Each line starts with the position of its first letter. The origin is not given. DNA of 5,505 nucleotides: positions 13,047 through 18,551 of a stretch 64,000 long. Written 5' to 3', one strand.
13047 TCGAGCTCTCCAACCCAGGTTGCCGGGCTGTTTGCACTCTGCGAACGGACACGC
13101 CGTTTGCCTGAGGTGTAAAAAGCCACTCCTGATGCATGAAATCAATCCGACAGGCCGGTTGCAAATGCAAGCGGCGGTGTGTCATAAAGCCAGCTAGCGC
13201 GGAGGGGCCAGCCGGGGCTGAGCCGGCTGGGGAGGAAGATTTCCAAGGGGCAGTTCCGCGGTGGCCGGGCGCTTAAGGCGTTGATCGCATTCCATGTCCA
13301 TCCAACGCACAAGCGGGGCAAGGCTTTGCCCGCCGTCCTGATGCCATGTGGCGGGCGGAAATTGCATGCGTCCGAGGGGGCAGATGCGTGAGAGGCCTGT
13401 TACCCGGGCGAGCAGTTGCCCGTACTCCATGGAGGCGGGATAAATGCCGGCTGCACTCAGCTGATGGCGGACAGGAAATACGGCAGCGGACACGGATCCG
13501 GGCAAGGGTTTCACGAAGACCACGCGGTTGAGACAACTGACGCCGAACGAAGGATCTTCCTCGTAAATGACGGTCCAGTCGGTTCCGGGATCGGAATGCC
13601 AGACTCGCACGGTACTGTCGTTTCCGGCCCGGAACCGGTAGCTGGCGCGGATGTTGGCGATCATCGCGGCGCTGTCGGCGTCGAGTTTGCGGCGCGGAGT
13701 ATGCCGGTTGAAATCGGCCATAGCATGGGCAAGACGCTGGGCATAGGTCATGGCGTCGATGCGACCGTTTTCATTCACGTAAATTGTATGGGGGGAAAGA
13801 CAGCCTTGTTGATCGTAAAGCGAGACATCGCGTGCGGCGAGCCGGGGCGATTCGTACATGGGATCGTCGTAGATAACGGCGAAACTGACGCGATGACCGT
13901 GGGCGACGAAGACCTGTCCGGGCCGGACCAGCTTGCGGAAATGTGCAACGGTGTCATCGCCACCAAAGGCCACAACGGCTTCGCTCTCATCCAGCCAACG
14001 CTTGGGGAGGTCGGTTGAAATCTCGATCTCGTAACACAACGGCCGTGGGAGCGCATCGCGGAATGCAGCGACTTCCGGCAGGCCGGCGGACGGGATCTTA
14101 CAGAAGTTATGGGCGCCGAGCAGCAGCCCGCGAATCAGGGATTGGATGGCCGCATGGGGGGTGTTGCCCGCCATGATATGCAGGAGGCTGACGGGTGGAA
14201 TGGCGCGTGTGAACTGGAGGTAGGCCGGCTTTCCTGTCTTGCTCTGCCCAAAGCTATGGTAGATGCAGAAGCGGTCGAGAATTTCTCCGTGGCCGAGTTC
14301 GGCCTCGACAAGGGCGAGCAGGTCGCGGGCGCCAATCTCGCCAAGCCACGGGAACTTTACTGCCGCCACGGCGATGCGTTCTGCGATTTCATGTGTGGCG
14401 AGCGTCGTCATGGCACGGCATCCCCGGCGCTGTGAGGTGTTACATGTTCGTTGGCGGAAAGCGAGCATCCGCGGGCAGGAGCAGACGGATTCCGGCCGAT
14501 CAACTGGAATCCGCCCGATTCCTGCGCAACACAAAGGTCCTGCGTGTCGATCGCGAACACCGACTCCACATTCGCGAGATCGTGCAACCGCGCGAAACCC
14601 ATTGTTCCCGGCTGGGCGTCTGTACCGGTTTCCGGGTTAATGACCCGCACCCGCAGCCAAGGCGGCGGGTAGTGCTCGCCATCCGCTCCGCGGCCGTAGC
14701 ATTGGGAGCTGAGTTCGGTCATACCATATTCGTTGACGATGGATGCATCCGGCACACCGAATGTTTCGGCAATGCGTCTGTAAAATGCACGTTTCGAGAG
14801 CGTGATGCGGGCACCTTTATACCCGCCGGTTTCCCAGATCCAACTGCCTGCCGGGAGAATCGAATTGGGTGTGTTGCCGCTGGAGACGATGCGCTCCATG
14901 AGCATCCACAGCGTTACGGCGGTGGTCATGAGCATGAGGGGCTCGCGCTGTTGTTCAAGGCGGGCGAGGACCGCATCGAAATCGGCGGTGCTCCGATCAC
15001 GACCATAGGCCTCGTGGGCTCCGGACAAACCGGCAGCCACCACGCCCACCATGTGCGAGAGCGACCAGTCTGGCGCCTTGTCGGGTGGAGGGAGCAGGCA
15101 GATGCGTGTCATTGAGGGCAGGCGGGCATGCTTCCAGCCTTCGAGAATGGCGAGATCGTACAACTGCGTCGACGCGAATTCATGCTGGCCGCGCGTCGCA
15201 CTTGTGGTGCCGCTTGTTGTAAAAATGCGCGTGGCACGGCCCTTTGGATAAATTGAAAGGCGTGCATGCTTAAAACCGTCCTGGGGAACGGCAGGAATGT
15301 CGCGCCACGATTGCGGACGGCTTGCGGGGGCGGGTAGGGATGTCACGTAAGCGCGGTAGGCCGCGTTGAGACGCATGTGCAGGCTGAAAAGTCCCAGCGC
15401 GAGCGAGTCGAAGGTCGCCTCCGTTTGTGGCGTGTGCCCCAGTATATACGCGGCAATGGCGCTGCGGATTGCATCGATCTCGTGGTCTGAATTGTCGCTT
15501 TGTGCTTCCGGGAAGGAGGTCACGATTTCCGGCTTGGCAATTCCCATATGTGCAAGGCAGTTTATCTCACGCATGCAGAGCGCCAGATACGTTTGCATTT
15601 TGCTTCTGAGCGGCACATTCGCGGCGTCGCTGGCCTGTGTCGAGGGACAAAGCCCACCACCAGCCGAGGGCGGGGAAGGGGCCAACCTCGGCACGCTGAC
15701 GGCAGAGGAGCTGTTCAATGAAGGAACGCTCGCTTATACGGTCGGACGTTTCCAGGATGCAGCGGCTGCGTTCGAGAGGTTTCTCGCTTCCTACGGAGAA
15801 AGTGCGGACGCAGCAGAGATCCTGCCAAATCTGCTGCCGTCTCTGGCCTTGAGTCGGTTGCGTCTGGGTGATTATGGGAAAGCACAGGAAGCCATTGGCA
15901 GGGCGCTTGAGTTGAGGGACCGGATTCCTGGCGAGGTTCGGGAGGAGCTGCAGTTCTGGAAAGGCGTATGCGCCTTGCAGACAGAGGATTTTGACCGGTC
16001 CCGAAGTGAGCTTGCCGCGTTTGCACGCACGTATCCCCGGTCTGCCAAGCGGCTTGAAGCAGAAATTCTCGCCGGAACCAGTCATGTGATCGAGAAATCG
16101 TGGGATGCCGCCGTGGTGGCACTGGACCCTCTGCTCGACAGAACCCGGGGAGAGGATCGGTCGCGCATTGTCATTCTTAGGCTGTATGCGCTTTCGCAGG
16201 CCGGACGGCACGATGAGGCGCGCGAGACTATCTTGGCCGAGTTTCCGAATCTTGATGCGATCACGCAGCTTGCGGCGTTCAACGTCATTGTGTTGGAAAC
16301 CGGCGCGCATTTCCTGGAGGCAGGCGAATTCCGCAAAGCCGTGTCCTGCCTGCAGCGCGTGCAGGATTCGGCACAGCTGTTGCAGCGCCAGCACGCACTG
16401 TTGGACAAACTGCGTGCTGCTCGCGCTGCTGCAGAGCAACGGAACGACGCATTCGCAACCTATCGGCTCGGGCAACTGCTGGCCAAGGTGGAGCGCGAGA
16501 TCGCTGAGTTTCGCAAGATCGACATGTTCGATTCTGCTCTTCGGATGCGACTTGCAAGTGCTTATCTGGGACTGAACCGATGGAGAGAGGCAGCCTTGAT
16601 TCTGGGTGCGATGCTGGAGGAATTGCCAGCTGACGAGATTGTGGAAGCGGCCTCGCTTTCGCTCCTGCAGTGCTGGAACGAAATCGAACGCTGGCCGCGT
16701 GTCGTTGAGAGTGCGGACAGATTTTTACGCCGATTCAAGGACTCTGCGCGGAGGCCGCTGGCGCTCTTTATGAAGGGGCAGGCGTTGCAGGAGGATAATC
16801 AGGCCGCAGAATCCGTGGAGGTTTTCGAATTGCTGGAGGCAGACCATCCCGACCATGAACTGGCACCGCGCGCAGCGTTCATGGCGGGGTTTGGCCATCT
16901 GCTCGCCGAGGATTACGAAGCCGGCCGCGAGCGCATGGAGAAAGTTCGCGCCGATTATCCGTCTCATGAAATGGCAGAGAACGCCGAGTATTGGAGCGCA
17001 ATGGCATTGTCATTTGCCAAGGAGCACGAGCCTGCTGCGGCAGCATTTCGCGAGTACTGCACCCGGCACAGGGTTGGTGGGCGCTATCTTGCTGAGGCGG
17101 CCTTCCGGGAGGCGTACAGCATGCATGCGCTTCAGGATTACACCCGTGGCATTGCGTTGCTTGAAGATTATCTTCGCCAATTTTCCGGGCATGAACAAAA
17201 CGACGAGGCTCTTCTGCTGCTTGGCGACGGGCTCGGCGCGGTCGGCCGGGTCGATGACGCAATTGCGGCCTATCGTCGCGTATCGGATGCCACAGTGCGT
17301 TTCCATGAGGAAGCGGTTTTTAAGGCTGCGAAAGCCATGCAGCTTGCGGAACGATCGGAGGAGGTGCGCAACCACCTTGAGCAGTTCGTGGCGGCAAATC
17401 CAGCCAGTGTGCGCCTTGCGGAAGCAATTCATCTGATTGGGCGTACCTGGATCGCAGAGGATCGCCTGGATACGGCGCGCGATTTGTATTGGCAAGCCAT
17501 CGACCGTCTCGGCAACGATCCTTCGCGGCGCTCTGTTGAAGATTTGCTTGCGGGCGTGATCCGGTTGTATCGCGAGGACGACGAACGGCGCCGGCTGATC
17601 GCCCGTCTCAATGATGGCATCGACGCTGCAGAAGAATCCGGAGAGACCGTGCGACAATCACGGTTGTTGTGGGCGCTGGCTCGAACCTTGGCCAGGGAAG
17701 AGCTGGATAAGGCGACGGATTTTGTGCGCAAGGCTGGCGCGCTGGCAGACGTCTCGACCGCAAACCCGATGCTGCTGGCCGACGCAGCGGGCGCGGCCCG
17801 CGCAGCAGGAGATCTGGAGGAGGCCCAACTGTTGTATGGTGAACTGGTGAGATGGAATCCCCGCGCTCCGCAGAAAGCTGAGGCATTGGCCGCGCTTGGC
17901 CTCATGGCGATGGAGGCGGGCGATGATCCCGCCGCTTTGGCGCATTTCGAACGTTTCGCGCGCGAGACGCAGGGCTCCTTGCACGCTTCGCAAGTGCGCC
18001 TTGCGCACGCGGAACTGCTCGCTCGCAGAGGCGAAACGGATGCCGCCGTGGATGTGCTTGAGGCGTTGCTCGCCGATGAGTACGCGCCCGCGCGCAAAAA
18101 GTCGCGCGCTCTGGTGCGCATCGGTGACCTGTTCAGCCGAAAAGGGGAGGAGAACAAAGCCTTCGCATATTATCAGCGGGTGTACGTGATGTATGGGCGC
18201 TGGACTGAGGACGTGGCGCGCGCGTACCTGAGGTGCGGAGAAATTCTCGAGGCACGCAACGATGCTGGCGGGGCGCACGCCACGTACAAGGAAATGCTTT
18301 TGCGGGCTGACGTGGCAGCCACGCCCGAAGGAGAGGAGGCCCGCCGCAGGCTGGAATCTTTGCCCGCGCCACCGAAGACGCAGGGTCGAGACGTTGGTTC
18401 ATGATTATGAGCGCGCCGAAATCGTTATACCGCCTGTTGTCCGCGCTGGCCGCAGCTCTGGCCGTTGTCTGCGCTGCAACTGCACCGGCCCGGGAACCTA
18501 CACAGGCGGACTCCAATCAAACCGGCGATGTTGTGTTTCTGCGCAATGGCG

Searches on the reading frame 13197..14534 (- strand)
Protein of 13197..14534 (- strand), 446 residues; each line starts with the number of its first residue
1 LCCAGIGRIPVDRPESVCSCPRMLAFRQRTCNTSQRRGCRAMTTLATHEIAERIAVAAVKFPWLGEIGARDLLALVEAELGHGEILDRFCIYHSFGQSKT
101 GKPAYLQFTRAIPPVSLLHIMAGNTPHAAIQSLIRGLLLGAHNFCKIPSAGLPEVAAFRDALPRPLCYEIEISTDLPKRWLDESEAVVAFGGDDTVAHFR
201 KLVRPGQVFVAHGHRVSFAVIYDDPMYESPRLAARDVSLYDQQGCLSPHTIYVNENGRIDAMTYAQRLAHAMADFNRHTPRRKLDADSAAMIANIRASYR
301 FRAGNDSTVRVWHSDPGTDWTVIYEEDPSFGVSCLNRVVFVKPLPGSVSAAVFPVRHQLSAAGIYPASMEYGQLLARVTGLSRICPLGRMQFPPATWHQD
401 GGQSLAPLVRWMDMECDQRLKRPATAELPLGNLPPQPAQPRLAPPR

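Call 47: search_protein_families(library=pfam, proteins=[window:13197-14534:-], max_evalue=0.001)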
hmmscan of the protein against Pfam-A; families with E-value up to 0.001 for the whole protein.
window:13197-14534:- (446 aa): 1 family
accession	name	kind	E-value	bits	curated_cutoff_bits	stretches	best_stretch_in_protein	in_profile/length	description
PF05893.19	LuxC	-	3.3e-48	165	21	1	68-411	55-401/401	Acyl-CoA reductase (LuxC)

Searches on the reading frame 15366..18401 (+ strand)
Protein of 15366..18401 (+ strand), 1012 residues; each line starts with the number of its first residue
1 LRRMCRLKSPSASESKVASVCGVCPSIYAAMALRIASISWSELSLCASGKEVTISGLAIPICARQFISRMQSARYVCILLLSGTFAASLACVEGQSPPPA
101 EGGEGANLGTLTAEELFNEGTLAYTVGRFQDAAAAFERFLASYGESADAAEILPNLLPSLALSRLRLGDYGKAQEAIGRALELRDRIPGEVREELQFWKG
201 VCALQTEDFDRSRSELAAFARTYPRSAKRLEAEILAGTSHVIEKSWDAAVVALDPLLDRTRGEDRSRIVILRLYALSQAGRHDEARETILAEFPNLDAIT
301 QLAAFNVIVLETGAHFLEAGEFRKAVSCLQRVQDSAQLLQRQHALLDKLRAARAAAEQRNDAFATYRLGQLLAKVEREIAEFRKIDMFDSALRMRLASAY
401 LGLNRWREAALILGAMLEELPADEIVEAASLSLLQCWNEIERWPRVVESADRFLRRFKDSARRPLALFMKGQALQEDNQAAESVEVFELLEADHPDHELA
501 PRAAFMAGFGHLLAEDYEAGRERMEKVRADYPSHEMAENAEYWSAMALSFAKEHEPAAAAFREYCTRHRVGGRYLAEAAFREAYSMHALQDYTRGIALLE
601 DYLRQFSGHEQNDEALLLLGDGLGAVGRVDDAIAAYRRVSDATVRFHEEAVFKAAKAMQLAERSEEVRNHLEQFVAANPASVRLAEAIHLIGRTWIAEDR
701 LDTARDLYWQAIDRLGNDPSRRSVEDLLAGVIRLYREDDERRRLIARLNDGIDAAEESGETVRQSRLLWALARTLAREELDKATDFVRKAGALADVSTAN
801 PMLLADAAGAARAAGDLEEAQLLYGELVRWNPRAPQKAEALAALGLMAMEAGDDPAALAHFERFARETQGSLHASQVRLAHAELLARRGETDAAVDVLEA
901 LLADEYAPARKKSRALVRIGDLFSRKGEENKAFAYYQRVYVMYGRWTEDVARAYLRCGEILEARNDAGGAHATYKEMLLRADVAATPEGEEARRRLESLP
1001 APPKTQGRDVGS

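Call 47: search_protein_families(library=pfam, proteins=[window:15366-18401:+], max_evalue=0.001)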
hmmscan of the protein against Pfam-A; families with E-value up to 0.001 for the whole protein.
window:15366-18401:+ (1012 aa): 12 families
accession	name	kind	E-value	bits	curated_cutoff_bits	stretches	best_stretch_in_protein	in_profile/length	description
PF13525.12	YfiO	-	1.4e-18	67.9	25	1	553-638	20-102/203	Outer membrane lipoprotein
PF13174.12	TPR_6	-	2e-18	66.2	26.3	0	466-497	2-33/33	Tetratricopeptide repeat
PF13432.12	TPR_16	-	4.1e-18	65.9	32.7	2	160-226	3-64/65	Tetratricopeptide repeat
PF07719.23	TPR_2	-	2.4e-08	33.9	27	0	113-141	1-29/34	Tetratricopeptide repeat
PF00515.34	TPR_1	-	4.4e-08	33.1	27.8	0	160-184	7-31/34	Tetratricopeptide repeat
PF25058.1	ARM_TT21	-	2.4e-06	28.1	27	0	855-911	74-132/155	Tetratricopeptide repeat protein 21 ARM repeat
PF13181.12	TPR_8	-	2.1e-05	24.7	25.7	0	914-939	2-27/34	Tetratricopeptide repeat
PF13424.12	TPR_12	-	2.7e-05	24.7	30.1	0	914-976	4-70/77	Tetratricopeptide repeat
PF09976.15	TPR_21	-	7.4e-05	23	25.5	0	812-940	50-173/193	Tetratricopeptide repeat-like domain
PF13428.12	TPR_14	-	8e-05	23.4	23.5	0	877-904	3-30/44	Tetratricopeptide repeat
PF14559.12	TPR_19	-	8.2e-05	23.3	25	0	389-426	24-61/68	Tetratricopeptide repeat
PF13512.12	TPR_18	-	0.00096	19.8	21.9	0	397-505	17-122/145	Tetratricopeptide repeat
